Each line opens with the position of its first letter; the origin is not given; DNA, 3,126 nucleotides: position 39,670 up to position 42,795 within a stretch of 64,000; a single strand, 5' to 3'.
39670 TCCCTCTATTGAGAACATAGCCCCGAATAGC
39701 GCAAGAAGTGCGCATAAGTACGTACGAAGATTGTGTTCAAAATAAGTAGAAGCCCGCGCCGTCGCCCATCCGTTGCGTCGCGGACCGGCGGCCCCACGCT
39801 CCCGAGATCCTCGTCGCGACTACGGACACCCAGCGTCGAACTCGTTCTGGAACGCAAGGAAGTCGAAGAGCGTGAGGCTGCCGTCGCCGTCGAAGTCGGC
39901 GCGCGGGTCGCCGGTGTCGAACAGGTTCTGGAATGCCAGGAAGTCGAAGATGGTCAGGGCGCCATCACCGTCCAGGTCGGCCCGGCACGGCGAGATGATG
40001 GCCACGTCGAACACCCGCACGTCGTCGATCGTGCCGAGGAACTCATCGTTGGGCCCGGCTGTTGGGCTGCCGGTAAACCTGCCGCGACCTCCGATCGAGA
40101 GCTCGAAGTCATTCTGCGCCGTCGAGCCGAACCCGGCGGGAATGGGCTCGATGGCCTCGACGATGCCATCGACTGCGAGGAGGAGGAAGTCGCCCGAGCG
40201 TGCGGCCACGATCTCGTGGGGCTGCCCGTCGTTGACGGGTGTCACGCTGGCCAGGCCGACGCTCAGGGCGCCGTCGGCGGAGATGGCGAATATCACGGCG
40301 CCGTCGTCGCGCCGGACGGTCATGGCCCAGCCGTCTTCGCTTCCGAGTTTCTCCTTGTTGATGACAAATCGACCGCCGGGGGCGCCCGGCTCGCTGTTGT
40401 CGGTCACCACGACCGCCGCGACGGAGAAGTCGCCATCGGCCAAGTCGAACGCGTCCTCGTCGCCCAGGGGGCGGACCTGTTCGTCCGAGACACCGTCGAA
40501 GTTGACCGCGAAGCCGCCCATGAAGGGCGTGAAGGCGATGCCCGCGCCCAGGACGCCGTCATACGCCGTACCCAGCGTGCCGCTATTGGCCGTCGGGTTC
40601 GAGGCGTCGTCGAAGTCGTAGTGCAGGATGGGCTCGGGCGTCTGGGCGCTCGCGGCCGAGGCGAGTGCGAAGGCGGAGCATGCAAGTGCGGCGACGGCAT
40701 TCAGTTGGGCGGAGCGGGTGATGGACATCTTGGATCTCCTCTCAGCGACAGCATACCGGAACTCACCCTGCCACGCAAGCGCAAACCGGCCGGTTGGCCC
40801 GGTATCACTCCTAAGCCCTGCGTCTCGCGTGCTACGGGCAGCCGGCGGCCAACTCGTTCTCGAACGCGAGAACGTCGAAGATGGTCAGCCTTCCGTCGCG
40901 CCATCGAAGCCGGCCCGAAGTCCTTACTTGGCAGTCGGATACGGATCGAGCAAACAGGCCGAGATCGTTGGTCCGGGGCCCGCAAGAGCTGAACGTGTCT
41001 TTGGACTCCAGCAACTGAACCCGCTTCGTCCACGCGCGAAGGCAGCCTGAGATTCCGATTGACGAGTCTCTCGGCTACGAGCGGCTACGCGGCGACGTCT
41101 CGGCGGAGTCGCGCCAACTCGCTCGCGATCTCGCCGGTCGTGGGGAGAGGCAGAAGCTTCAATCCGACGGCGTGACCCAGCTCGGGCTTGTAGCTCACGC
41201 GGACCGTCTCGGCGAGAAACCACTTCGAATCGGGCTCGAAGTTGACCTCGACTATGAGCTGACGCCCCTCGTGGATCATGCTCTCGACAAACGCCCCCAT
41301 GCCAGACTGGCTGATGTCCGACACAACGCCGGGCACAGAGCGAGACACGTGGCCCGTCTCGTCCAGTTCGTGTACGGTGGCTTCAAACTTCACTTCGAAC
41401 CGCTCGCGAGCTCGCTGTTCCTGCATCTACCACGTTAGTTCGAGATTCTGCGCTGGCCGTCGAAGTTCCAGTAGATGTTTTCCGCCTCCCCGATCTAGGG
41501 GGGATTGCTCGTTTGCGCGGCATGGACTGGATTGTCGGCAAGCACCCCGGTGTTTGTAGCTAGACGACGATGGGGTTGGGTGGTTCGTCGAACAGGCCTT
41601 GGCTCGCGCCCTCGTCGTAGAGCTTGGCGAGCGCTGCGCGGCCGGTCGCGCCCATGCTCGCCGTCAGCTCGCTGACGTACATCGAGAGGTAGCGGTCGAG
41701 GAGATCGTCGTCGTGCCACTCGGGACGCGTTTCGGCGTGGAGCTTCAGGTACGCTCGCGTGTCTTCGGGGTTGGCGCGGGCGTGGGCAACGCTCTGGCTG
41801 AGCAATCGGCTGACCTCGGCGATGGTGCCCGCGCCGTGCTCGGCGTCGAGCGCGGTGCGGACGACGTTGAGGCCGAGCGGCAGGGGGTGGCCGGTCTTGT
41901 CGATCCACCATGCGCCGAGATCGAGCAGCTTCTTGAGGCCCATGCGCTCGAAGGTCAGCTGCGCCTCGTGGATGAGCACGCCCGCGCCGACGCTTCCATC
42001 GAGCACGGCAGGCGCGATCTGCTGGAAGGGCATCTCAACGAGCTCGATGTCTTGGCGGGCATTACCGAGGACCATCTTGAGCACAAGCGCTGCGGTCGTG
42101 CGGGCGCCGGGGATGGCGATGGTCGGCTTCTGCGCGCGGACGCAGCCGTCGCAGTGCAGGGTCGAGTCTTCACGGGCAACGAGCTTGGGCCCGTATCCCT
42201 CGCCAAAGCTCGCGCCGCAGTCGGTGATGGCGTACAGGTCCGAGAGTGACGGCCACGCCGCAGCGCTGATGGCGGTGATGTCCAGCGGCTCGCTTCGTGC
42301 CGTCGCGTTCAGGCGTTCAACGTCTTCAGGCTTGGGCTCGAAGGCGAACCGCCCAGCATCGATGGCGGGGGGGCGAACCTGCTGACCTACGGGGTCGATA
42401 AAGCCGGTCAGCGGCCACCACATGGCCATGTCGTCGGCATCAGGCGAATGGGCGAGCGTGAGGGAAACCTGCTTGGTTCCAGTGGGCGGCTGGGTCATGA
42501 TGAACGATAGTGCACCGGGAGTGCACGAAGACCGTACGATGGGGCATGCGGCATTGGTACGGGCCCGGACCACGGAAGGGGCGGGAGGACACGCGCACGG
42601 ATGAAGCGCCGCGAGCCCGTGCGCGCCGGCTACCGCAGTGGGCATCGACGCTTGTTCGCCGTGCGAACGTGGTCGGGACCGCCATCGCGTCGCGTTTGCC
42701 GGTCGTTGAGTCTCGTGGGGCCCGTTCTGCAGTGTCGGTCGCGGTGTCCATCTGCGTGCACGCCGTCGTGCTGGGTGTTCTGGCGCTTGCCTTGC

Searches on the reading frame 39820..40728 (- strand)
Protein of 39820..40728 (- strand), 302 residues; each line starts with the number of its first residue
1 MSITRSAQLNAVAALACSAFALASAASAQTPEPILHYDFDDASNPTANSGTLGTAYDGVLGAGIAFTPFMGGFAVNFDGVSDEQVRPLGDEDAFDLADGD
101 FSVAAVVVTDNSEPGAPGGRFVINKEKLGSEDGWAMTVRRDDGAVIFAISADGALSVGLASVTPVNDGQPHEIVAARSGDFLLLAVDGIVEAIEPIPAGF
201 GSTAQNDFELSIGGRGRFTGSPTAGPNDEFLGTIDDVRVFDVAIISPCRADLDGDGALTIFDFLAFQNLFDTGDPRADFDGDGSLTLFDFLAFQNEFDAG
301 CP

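Call 11: search_protein_families(library=pfam, proteins=[window:39820-40728:-], max_evalue=0.001)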
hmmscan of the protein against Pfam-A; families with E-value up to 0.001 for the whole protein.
window:39820-40728:- (302 aa): 2 families
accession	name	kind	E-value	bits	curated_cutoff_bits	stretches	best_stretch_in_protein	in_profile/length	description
PF13385.13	Laminin_G_3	-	6.4e-10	39.8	27.6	1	95-244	13-145/151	Concanavalin A-like lectin/glucanases superfamily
PF02210.31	Laminin_G_2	-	1e-06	29.7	22.9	1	141-239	26-123/126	Laminin G domain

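Call 39: search_protein_families(library=ncbifam, proteins=[window:39820-40728:-], max_evalue=10)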
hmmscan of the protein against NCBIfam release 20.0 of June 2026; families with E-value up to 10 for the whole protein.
window:39820-40728:- (302 aa): 2 families
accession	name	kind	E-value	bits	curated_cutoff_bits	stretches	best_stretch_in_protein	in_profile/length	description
NF041540.1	dockerin_GC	domain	1.3e-12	47.9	29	1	248-301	1-67/67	GC-type dockerin domain-anchored protein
NF007254.0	PRK09701.1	equivalog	0.038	13.1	335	1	97-137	123-161/311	D-allose transporter substrate-binding protein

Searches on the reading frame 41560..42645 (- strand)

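Call 11: search_protein_families(library=pfam, proteins=[window:41560-42645:-], max_evalue=0.001)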
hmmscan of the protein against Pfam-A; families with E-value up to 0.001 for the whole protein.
window:41560-42645:- (361 aa): 1 family
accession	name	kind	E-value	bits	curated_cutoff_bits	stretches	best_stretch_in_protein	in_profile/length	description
PF02621.19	VitK2_biosynth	-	6.3e-60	203.2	26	1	62-346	1-250/252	Menaquinone biosynthesis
